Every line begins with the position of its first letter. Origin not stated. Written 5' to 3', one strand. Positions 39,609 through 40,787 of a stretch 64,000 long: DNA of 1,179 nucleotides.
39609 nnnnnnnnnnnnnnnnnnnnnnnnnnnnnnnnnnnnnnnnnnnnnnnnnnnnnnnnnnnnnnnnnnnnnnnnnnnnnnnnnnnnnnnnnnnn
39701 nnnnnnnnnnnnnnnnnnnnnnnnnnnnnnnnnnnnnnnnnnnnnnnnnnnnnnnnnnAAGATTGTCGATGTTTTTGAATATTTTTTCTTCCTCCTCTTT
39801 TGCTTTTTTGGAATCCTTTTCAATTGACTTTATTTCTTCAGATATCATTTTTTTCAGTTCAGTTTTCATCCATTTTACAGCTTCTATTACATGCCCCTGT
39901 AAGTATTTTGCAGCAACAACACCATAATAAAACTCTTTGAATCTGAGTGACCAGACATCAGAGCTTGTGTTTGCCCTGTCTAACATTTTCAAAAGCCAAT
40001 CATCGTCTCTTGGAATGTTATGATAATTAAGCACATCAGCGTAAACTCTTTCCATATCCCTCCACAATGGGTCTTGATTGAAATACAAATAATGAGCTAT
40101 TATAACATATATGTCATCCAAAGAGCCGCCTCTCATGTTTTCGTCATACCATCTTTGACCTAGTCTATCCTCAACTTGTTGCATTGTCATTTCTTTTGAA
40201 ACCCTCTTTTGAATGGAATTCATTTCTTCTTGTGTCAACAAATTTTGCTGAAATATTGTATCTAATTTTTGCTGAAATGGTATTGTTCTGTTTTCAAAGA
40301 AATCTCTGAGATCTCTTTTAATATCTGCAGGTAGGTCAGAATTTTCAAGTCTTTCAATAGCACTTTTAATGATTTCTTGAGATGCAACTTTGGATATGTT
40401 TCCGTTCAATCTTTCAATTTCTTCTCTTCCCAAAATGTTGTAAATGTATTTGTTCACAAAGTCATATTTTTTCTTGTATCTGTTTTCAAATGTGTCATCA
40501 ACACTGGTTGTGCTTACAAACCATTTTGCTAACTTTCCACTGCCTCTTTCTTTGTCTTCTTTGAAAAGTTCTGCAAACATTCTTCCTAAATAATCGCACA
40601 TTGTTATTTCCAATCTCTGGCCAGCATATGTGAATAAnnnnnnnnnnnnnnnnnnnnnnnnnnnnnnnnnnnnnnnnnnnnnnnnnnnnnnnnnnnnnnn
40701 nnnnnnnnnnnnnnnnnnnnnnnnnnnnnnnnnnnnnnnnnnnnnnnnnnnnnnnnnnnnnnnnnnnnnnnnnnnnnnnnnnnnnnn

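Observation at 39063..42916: Translationally coupled pair of large proteins (623 + 663 aa) that I cannot assign to any family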

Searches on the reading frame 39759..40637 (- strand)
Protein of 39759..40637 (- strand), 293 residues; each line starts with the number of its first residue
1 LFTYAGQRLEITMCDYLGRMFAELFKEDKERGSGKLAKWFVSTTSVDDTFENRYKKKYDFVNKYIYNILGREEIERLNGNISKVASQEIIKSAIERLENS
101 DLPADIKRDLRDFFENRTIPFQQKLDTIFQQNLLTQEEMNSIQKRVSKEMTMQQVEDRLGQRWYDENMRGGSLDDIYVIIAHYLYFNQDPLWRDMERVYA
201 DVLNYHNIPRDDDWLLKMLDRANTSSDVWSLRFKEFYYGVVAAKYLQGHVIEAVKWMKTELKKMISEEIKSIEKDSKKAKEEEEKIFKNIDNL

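Call 81: search_solved_structures(query=A7, max_evalue=10, show_alignments=4)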
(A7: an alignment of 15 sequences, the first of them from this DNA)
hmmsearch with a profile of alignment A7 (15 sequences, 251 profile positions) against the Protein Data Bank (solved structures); distinct sequences matched with E-value up to 10: 8.
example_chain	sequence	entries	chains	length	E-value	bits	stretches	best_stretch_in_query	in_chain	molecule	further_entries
4wyh_A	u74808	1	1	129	0.021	17.8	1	175-250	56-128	Uncharacterized protein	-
5of3_C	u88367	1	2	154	0.03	17.3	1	176-250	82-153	Uncharacterized protein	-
5ofn_B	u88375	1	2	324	0.14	15.2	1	176-250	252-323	DNA primase large subunit PriL,PriL-X fusion protein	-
5va4_A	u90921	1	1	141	0.16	14.9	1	4-81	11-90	TRIM5/cyclophilin A V4 fusion protein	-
3x0g_A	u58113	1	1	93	0.33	13.9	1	145-184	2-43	CD81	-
3x0f_A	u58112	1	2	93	0.38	13.7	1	145-183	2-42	CD81 antigen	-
3x0e_A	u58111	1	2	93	0.49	13.3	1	145-183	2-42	CD81 antigen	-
6h9l_A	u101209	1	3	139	0.76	12.7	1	17-120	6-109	Uncharacterized protein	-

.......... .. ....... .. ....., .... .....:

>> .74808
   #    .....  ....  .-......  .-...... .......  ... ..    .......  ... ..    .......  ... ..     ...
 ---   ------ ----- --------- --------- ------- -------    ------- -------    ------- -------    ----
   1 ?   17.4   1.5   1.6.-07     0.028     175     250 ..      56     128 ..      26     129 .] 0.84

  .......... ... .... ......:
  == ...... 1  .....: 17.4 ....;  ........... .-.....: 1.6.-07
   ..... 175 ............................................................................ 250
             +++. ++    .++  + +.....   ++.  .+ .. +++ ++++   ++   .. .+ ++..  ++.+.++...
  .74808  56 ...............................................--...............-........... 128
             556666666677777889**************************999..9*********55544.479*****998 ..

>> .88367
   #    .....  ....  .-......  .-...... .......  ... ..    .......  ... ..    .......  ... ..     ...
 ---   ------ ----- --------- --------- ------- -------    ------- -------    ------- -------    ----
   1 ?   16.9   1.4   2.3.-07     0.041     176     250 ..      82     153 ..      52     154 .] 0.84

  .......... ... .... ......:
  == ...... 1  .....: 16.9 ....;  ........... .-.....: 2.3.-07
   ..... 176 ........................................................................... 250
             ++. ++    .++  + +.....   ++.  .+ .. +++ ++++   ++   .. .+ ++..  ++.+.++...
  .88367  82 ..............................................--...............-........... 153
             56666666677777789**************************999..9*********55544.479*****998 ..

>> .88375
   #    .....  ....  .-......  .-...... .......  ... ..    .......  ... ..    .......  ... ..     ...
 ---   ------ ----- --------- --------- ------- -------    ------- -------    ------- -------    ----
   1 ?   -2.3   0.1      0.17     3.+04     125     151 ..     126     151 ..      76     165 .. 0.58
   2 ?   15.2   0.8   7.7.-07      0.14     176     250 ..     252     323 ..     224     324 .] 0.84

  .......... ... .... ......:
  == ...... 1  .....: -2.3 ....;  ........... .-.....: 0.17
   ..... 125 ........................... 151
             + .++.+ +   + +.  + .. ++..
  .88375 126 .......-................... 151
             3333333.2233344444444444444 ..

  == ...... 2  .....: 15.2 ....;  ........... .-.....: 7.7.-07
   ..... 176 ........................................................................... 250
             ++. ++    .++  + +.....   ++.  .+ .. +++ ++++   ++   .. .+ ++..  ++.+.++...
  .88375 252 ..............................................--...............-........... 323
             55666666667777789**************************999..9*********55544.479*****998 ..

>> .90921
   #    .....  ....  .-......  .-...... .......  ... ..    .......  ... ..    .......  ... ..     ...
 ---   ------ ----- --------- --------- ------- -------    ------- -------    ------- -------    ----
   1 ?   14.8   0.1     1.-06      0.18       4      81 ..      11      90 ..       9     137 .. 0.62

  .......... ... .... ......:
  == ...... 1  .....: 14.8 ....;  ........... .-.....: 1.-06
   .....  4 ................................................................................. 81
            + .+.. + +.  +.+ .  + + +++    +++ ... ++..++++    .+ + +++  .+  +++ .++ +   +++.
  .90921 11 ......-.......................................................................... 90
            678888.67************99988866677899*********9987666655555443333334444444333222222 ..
